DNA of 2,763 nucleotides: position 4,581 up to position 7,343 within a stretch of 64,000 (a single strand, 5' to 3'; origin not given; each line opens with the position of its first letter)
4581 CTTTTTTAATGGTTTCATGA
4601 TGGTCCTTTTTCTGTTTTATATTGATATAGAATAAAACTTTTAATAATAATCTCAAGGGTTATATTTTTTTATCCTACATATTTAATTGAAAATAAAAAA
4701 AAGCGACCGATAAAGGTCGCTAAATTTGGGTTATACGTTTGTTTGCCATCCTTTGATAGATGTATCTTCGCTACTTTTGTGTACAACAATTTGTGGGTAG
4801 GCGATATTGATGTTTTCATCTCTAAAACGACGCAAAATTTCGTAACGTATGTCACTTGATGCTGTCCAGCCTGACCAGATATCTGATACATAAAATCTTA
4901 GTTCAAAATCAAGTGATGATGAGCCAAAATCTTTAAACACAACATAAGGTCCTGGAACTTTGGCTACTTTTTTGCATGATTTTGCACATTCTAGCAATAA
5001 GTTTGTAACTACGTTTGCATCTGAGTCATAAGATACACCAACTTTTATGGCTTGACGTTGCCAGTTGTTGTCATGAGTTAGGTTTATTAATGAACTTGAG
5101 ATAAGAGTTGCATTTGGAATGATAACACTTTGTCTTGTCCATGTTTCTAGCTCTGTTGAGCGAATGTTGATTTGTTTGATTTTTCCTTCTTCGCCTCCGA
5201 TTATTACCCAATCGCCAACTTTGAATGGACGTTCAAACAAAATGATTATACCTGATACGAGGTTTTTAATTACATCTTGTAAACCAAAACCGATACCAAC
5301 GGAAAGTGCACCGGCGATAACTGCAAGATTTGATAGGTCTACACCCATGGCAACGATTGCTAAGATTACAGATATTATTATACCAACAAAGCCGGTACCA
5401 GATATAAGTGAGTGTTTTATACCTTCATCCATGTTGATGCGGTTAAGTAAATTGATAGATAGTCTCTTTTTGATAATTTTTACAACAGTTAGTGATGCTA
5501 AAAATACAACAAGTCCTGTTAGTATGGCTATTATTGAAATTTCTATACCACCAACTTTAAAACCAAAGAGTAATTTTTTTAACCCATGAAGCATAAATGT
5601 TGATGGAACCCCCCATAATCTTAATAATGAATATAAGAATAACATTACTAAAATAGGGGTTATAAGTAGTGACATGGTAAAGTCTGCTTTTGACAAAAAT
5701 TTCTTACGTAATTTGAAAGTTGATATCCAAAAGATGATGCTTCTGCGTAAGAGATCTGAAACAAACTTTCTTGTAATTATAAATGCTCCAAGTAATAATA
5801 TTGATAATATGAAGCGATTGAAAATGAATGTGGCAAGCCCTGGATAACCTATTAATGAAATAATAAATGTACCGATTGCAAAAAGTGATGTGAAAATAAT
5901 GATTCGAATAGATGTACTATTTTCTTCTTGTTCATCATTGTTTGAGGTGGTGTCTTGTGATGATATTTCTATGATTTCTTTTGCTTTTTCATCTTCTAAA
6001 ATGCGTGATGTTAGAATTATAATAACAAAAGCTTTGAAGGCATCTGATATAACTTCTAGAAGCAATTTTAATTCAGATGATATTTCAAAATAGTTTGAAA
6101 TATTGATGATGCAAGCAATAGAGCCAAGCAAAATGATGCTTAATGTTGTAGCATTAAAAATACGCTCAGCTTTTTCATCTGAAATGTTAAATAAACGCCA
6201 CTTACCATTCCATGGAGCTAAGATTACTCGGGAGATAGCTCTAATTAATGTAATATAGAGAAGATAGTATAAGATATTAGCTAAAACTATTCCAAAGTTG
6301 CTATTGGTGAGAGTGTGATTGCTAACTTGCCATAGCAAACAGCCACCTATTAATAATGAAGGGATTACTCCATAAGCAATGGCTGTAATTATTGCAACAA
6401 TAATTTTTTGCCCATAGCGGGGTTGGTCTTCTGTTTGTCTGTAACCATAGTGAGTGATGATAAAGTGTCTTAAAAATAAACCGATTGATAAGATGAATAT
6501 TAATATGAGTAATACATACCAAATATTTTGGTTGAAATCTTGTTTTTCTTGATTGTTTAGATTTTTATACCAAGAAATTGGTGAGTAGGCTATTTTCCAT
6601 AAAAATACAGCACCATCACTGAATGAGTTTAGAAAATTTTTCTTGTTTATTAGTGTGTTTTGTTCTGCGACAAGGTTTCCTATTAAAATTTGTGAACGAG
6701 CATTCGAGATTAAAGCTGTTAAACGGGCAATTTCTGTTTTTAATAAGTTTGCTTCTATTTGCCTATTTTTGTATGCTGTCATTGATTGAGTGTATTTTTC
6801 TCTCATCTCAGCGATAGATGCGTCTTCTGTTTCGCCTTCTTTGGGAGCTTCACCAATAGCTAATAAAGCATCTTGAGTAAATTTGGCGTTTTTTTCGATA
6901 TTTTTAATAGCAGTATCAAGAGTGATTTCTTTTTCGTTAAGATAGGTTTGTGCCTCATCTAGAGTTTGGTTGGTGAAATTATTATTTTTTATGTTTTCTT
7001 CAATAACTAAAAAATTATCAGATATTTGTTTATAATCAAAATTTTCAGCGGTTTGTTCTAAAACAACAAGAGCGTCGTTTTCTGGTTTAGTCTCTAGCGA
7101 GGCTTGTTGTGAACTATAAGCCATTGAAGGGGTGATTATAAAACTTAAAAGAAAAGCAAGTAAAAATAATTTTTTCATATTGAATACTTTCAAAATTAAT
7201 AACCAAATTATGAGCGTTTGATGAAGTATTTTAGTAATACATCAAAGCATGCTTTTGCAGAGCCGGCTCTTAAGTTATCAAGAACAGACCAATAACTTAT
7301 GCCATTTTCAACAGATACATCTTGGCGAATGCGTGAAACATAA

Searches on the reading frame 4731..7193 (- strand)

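Call 48: search_protein_families(library=pfam, proteins=[window:4731-7193:-], max_evalue=0.001)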
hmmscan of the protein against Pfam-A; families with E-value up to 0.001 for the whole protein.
window:4731-7193:- (820 aa): 3 families
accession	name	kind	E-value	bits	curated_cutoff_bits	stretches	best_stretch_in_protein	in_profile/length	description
PF00924.24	MS_channel_2nd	-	3.6e-24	85.1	20.2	1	640-707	1-68/68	Mechanosensitive ion channel, beta-domain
PF21082.3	MS_channel_3rd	-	9.4e-15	55.3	21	1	716-797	3-88/88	Mechanosensitive ion channel MscS, C-terminal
PF21088.3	MS_channel_1st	-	0.00059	20.2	23.1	1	602-639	5-42/42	Mechanosensitive ion channel, transmembrane helices 2/3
